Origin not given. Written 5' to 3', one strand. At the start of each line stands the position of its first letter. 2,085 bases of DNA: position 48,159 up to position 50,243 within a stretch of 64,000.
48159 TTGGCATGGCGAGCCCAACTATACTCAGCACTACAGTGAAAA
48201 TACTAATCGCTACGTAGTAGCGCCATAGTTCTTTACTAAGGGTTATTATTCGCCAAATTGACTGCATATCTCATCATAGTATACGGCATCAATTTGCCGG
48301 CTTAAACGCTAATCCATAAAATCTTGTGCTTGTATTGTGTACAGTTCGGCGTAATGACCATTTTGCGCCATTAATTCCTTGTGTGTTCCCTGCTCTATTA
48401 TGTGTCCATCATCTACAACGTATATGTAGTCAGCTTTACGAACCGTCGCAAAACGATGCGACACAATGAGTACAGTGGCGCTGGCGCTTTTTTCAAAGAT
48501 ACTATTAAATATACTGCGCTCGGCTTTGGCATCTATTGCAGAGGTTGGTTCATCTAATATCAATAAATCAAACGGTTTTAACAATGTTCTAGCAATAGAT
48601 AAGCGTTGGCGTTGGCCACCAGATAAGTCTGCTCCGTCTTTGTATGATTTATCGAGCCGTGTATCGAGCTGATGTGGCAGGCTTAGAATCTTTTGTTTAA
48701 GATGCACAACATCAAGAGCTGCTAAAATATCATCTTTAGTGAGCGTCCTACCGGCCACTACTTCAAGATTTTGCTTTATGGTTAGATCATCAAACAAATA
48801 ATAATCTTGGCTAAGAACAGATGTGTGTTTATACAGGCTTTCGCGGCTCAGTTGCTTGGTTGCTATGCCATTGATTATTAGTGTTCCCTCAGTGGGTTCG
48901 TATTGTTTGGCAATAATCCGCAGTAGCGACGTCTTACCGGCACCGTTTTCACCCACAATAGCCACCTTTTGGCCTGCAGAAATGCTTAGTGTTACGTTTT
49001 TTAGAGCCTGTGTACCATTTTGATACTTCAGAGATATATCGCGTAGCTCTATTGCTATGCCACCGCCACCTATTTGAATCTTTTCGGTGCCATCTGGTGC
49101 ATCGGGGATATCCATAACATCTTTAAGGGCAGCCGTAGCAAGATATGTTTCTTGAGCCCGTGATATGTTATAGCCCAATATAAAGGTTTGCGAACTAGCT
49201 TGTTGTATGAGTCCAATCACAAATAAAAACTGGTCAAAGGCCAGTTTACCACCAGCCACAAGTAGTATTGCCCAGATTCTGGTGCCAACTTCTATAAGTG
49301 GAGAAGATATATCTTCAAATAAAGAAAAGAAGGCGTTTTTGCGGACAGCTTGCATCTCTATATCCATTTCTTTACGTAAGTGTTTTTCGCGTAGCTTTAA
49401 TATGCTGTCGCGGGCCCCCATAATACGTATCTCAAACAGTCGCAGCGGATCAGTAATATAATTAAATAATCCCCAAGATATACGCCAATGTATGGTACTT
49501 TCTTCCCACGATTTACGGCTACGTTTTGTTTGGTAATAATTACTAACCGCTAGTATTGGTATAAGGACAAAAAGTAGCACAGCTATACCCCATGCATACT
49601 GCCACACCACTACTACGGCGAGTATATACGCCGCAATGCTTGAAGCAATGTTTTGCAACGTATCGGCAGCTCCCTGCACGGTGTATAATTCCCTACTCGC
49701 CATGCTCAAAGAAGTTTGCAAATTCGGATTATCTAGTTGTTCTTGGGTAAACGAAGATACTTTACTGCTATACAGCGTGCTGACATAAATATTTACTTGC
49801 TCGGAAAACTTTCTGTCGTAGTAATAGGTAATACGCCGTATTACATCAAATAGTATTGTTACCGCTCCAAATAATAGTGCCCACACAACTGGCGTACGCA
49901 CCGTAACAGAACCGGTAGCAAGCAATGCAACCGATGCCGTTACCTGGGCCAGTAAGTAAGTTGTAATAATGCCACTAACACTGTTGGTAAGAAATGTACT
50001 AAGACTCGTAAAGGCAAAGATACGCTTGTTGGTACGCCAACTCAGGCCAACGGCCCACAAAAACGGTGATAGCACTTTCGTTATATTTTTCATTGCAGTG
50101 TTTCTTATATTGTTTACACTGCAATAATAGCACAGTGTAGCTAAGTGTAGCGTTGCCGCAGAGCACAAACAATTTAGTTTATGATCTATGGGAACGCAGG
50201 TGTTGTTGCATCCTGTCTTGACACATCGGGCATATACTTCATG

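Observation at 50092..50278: Three-way-junction-like fold and a start-codon-sequestering hairpin in the leader of the ABC exporter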

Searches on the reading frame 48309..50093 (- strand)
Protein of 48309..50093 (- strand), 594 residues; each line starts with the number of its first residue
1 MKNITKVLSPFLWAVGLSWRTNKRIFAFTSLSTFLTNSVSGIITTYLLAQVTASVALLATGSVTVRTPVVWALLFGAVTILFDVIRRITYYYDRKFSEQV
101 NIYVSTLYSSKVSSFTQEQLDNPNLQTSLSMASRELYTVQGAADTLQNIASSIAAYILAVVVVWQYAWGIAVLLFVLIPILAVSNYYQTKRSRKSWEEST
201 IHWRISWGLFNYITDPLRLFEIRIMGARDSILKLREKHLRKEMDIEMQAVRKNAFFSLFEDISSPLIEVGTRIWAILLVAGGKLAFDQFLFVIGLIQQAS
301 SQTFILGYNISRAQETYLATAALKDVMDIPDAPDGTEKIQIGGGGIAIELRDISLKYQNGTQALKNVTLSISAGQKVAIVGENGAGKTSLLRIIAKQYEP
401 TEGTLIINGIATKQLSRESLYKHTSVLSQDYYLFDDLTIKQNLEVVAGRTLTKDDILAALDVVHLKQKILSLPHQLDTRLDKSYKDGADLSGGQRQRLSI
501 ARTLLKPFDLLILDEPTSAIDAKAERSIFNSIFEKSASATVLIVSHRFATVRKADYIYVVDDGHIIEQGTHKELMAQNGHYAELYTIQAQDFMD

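Call 7: search_protein_families(library=pfam, proteins=[window:48309-50093:-])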
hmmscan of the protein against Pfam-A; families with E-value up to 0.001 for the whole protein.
window:48309-50093:- (594 aa): 5 families
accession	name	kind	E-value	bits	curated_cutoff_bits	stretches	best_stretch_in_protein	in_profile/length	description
PF00005.33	ABC_tran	-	1.2e-34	120.3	25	1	364-518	1-137/137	ABC transporter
PF02463.25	SMC_N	-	4.7e-09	36.4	40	1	375-560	25-211/220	RecF/RecN/SMC N terminal domain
PF13304.12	AAA_21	-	1.9e-07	31.9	27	0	378-444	3-83/304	AAA domain, putative AbiEii toxin, Type IV TA system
PF00006.31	ATP-synt_ab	-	0.00012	22.3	29.5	1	367-422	7-61/213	ATP synthase alpha/beta family, nucleotide-binding domain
PF00664.28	ABC_membrane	-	0.00022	21.4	28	1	34-298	8-269/274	ABC transporter transmembrane region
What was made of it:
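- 48309..50093 (-): ABC1: ABC exporter half-transporter of 594 aa with no SD. It is followed by ABC2 (46498-48267) and an RND/AcrB-like protein (43678-46464). Pfam hits in call 7.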

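Call 12: find_related_loci(query=window:48309-50093:-, collection=genome_contigs, flank=4000)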
Query window:48309-50093:- (594 aa) in genome_contigs; peptide patterns used: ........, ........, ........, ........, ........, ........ (x = any residue, [..] = any of these).
38 stretches matched a pattern; 24 encode a relative of the query (tblastn E <= 1e-3); 24 distinct loci.
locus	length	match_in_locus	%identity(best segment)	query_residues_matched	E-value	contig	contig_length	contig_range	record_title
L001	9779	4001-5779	69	1-593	0e+0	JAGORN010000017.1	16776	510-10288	Candidatus Saccharibacteria bacterium isolate Gw_Eff_bin_272 Gw_Eff_7492_length_16776_cov_10.337678, whole genome shotgu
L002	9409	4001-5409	29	341-574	2e-19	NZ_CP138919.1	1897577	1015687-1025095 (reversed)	Prochlorococcus marinus str. MIT 1012 chromosome, complete genome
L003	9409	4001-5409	29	348-574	2e-19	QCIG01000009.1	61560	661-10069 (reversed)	Prochlorococcus sp. AG-402-K14 Ga0115736_109, whole genome shotgun sequence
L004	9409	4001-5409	29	348-574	2e-19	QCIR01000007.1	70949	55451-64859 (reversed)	Prochlorococcus sp. AG-402-M23 Ga0115747_107, whole genome shotgun sequence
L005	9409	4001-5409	29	341-574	2e-19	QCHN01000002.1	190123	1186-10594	Prochlorococcus sp. AG-402-C09 Ga0171856_102, whole genome shotgun sequence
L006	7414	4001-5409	29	341-574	2e-19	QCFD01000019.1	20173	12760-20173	Prochlorococcus sp. AG-363-B05 Ga0115797_119, whole genome shotgun sequence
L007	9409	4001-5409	28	348-574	3e-19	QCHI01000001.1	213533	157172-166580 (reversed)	Prochlorococcus sp. AG-402-A21 Ga0115725_101, whole genome shotgun sequence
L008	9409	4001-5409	29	348-574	4e-19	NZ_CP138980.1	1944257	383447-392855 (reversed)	Prochlorococcus sp. MIT 0916 chromosome, complete genome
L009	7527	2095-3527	27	344-591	4e-19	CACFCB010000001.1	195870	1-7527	uncultured Prochlorococcus sp. isolate AG-410-A05 genome assembly, contig: AG-410-A05_NODE_1, whole genome shotgun seque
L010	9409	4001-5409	28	348-574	4e-19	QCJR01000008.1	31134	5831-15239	Prochlorococcus sp. AG-409-D14 Ga0171879_108, whole genome shotgun sequence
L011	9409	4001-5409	28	348-591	6e-19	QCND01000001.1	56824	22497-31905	Prochlorococcus sp. AG-424-E20 Ga0171938_101, whole genome shotgun sequence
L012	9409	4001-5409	29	348-574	6e-19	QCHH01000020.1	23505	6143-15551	Prochlorococcus sp. AG-402-A08 Ga0171851_120, whole genome shotgun sequence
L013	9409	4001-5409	28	348-574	1e-18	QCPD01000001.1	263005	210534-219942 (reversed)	Prochlorococcus sp. AG-436-C14 Ga0171965_101, whole genome shotgun sequence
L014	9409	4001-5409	29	348-574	1e-18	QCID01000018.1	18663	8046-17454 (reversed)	Prochlorococcus sp. AG-402-K04 Ga0171864_118, whole genome shotgun sequence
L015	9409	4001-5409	28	340-574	1e-18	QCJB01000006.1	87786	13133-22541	Prochlorococcus sp. AG-402-P16 Ga0115754_106, whole genome shotgun sequence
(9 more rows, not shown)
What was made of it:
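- Tried and rejected: The genome-collection scan returned one true relative plus unrelated Prochlorococcus and Polaribacter ABC genes (call 12).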

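Call 36: find_homologous_proteins(query=A3, max_evalue=1e-40)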
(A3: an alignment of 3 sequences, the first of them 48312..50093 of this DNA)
Query A3 (3 sequences) (594 aa, profile of the alignment): 1311 proteins with E <= 1e-40 among 8000 candidates; the best 120 are listed.
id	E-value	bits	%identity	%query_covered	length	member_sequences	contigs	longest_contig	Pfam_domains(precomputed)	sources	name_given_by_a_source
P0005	0.0e+0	1196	100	100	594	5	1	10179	PF00005.34,PF02463.26,PF13304.13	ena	-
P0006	0.0e+0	1175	59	100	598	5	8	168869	PF00005.34,PF02463.26,PF13304.13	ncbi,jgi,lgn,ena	jgi:ATP-binding cassette subfamily B protein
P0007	0.0e+0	1167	68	100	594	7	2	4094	PF00005.34,PF02463.26,PF13304.13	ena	-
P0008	0.0e+0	1106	69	100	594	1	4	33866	PF00005.34,PF02463.26,PF13304.13,PF00664.29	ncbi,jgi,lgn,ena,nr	ncbi:ABC transporter ATP-binding protein [Candidatus Saccharibacteria bacterium]|nr:ABC transporter 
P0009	0.0e+0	1091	61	99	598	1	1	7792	PF00005.34,PF02463.26,PF13304.13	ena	-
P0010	0.0e+0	1081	67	100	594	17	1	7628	PF00005.34,PF02463.26,PF13304.13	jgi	jgi:ATP-binding cassette subfamily B protein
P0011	0.0e+0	1074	61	100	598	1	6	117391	PF00005.34,PF02463.26,PF13304.13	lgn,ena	-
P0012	0.0e+0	1056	68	100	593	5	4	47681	PF00005.34,PF02463.26,PF13304.13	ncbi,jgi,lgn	jgi:ATP-binding cassette subfamily B protein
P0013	0.0e+0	1048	68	100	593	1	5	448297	PF00005.34,PF02463.26,PF13304.13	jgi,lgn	jgi:ATP-binding cassette subfamily B protein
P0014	0.0e+0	1034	67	100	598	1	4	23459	PF00005.34,PF02463.26,PF13304.13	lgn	-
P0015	0.0e+0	1034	67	100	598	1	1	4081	PF00005.34,PF02463.26,PF13304.13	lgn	-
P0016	0.0e+0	1033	64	100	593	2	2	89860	PF00005.34,PF02463.26,PF13304.13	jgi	jgi:ABC-type multidrug transport system fused ATPase/permease subunit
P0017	0.0e+0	1018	60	98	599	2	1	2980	PF00005.34,PF02463.26,PF13304.13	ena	-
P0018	0.0e+0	1013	66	100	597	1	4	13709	PF00005.34,PF02463.26,PF13304.13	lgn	-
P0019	2.3e-298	1009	64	100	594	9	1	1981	PF00005.34,PF02463.26,PF13304.13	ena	-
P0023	6.2e-265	899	58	100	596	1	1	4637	PF00005.34,PF02463.26,PF13304.13,PF00664.29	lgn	-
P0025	1.2e-156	541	39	100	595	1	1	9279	PF09818.16,PF01935.24,PF00005.34,PF02463.26,PF13304.13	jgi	-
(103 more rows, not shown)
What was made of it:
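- Tried and rejected: The full-length profile worked (call 36).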

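Call 37: find_encoding_contigs(protein=P0011, flank=2500, max_places=3)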
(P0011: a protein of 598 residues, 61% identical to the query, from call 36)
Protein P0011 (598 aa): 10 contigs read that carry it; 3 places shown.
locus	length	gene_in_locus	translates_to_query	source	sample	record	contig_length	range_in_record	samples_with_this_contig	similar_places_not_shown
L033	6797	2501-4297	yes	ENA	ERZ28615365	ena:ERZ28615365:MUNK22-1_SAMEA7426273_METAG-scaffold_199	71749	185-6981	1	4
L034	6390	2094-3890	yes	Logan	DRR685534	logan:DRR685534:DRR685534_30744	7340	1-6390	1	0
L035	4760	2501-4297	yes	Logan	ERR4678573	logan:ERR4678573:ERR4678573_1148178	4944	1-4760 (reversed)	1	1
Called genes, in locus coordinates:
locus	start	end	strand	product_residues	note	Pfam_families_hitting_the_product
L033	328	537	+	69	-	-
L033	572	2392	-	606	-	-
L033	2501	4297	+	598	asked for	PF00005:ABC_tran, PF02463:SMC_N, PF13304:AAA_21 (faint)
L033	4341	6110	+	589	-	PF00664:ABC_membrane, PF06472:ABC_membrane_2 (weak), PF02463:SMC_N, PF00005:ABC_tran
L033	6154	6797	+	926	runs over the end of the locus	PF00873:ACR_tran, PF03176:MMPL, PF00873:ACR_tran, PF02355:SecD_SecF_C (faint), PF02460:Patched (weak), PF03176:MMPL (weak), PF00873:ACR_tran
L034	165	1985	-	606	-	-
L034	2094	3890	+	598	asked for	PF00005:ABC_tran, PF02463:SMC_N, PF13304:AAA_21 (faint)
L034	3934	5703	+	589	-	PF00664:ABC_membrane, PF06472:ABC_membrane_2 (weak), PF02463:SMC_N, PF00005:ABC_tran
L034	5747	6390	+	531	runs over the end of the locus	?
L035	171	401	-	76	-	-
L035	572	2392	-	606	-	-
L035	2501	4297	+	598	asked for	PF00005:ABC_tran, PF02463:SMC_N, PF13304:AAA_21 (faint)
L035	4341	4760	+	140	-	?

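Call 38: find_encoding_contigs(protein=P0012, flank=2500, max_places=3)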
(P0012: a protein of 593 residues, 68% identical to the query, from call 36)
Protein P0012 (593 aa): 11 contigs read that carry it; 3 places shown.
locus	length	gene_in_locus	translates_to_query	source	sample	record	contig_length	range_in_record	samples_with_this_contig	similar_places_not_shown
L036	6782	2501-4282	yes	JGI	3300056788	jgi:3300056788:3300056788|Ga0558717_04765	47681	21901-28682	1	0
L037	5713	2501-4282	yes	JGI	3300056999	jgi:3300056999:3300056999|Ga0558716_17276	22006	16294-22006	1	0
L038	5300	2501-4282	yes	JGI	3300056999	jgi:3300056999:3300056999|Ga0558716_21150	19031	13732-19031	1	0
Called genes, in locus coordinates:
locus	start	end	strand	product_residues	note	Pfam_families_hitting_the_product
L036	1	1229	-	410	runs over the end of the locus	PF13173:AAA_14 (faint), PF05673:DUF815 (weak), PF05496:RuvB_N, PF13191:AAA_16 (faint), PF00004:AAA, PF07728:AAA_5 (faint), PF16193:AAA_assoc_2, PF12002:MgsA_C, +1 more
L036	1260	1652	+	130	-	-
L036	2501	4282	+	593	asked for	PF00005:ABC_tran, PF02463:SMC_N, PF13304:AAA_21 (faint)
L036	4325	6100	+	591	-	PF00664:ABC_membrane, PF02463:SMC_N, PF00005:ABC_tran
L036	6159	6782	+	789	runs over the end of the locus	PF00873:ACR_tran, PF03176:MMPL (weak)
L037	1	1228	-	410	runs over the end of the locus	PF13173:AAA_14 (faint), PF05673:DUF815 (weak), PF05496:RuvB_N, PF13191:AAA_16 (faint), PF00004:AAA, PF07728:AAA_5 (faint), PF16193:AAA_assoc_2, PF12002:MgsA_C, +1 more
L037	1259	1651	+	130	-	-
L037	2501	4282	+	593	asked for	PF00005:ABC_tran, PF02463:SMC_N, PF13304:AAA_21 (faint)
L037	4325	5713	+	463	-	?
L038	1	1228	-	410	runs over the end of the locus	PF13173:AAA_14 (faint), PF05673:DUF815 (weak), PF05496:RuvB_N, PF13191:AAA_16 (faint), PF00004:AAA, PF07728:AAA_5 (faint), PF16193:AAA_assoc_2, PF12002:MgsA_C, +1 more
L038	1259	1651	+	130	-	-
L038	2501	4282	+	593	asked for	PF00005:ABC_tran, PF02463:SMC_N, PF13304:AAA_21 (faint)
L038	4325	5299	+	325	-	?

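Call 39: find_encoding_contigs(protein=P0013, flank=2500, max_places=3)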
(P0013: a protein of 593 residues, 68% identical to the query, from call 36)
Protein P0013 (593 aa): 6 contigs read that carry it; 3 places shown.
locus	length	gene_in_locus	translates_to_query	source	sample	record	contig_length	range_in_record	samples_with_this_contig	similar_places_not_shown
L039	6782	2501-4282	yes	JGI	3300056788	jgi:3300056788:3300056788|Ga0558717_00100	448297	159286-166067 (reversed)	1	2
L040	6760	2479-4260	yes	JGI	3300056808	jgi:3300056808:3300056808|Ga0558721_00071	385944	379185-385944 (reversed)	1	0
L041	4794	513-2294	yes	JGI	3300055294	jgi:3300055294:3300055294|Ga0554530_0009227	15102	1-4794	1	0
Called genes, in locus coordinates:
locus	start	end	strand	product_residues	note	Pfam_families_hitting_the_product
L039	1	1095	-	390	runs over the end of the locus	PF05496:RuvB_N, PF05673:DUF815 (weak), PF00158:Sigma54_activat (faint), PF00004:AAA, PF07728:AAA_5 (weak), PF13173:AAA_14 (weak), PF16193:AAA_assoc_2, PF12002:MgsA_C, +2 more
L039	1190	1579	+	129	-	-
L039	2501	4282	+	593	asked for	PF00005:ABC_tran, PF02463:SMC_N, PF13304:AAA_21 (faint)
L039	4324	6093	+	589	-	PF00664:ABC_membrane, PF02463:SMC_N, PF00005:ABC_tran, PF13401:AAA_22 (faint)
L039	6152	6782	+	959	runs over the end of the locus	PF00873:ACR_tran, PF03176:MMPL (weak), PF00873:ACR_tran, PF02355:SecD_SecF_C (weak)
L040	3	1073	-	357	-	?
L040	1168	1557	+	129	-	-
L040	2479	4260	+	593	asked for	PF00005:ABC_tran, PF02463:SMC_N, PF13304:AAA_21 (faint)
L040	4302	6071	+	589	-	PF00664:ABC_membrane, PF02463:SMC_N, PF00005:ABC_tran, PF13401:AAA_22 (faint)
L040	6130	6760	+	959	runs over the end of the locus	PF00873:ACR_tran, PF03176:MMPL (weak), PF00873:ACR_tran, PF02355:SecD_SecF_C (weak)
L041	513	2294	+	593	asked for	PF00005:ABC_tran, PF02463:SMC_N, PF13304:AAA_21 (faint)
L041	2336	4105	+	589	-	PF00664:ABC_membrane, PF02463:SMC_N, PF00005:ABC_tran, PF13401:AAA_22 (faint)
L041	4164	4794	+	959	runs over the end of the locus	PF00873:ACR_tran, PF03176:MMPL (weak), PF00873:ACR_tran, PF02355:SecD_SecF_C (weak)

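Call 40: find_encoding_contigs(protein=P0014, flank=2500, max_places=3)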
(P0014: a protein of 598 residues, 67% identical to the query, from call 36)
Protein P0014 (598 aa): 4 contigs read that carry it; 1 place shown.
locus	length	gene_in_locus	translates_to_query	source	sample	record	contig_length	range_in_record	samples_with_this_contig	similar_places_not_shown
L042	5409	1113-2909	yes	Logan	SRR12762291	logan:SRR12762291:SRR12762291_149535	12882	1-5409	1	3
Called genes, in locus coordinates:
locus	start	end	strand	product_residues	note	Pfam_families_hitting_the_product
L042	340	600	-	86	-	-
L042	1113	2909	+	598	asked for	PF00005:ABC_tran, PF02463:SMC_N, PF13304:AAA_21 (faint)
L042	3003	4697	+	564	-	PF00664:ABC_membrane, PF06472:ABC_membrane_2 (faint), PF02463:SMC_N, PF00005:ABC_tran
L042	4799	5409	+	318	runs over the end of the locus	PF00665:rve (faint), PF13683:rve_3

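Call 41: find_encoding_contigs(protein=P0016, flank=2500, max_places=3)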
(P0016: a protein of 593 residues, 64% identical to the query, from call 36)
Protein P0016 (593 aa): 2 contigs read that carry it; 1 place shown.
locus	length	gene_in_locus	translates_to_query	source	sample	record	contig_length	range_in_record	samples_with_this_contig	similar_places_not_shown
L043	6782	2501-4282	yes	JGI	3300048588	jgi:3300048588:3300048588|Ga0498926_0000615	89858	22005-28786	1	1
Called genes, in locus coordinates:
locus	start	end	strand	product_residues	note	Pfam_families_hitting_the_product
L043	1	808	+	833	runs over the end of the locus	PF01588:tRNA_bind, PF03483:B3_4, PF03484:B5, PF17759:tRNA_synthFbeta, PF03147:FDX-ACB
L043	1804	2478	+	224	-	-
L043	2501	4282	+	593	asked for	PF00005:ABC_tran, PF02463:SMC_N, PF13304:AAA_21 (faint)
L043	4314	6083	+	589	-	PF00664:ABC_membrane, PF02463:SMC_N, PF00005:ABC_tran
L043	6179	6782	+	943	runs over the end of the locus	PF02355:SecD_SecF_C (faint), PF00873:ACR_tran, PF03176:MMPL, PF00873:ACR_tran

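Call 43: find_encoding_contigs(protein=P0009, flank=2500, max_places=2)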
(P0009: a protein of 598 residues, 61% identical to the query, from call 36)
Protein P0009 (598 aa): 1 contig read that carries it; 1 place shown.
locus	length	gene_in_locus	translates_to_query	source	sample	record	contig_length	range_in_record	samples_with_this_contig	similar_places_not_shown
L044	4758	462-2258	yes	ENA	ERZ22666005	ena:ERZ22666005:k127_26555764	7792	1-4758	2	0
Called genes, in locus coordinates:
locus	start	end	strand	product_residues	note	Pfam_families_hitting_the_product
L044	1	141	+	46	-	?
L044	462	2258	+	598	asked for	PF00005:ABC_tran, PF13304:AAA_21 (faint), PF02463:SMC_N (weak)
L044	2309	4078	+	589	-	PF00664:ABC_membrane, PF02463:SMC_N (weak), PF00005:ABC_tran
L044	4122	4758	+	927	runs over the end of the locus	PF00873:ACR_tran, PF03176:MMPL (weak), PF00873:ACR_tran, PF02355:SecD_SecF_C (weak), PF00873:ACR_tran, PF03176:MMPL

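Call 44: find_encoding_contigs(protein=P0010, flank=2500, max_places=2)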
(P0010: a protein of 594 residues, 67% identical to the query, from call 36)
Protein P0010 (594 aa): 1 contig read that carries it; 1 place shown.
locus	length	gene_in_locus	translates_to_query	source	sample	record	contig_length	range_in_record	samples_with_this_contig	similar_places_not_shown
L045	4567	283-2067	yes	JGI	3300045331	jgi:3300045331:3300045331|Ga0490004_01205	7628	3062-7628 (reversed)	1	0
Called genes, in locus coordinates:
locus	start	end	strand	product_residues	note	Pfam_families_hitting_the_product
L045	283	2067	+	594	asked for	PF00005:ABC_tran, PF13304:AAA_21 (faint), PF02463:SMC_N (weak)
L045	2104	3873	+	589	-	PF00664:ABC_membrane, PF02463:SMC_N, PF00005:ABC_tran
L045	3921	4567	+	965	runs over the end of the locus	PF00873:ACR_tran, PF03176:MMPL (weak), PF00873:ACR_tran, PF02460:Patched (weak), PF00873:ACR_tran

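Call 45: find_encoding_contigs(protein=P0018, flank=2500, max_places=2)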
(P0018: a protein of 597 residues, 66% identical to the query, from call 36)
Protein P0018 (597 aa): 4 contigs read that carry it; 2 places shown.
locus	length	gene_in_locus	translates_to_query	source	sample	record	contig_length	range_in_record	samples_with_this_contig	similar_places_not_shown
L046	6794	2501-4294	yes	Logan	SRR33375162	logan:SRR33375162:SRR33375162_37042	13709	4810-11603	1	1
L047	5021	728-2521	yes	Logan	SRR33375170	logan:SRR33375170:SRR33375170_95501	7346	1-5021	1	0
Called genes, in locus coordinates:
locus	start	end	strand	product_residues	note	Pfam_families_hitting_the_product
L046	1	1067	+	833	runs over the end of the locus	PF01588:tRNA_bind, PF03483:B3_4, PF03484:B5, PF17759:tRNA_synthFbeta, PF03147:FDX-ACB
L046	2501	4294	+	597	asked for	PF00005:ABC_tran, PF02463:SMC_N, PF13304:AAA_21 (faint)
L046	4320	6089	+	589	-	PF00664:ABC_membrane, PF02463:SMC_N (weak), PF00005:ABC_tran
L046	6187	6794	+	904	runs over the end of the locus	?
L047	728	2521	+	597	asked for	PF00005:ABC_tran, PF02463:SMC_N, PF13304:AAA_21 (faint)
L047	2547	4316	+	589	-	PF00664:ABC_membrane, PF02463:SMC_N (weak), PF00005:ABC_tran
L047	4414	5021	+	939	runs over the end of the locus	PF00873:ACR_tran, PF03176:MMPL (faint), PF00873:ACR_tran, PF02355:SecD_SecF_C (weak)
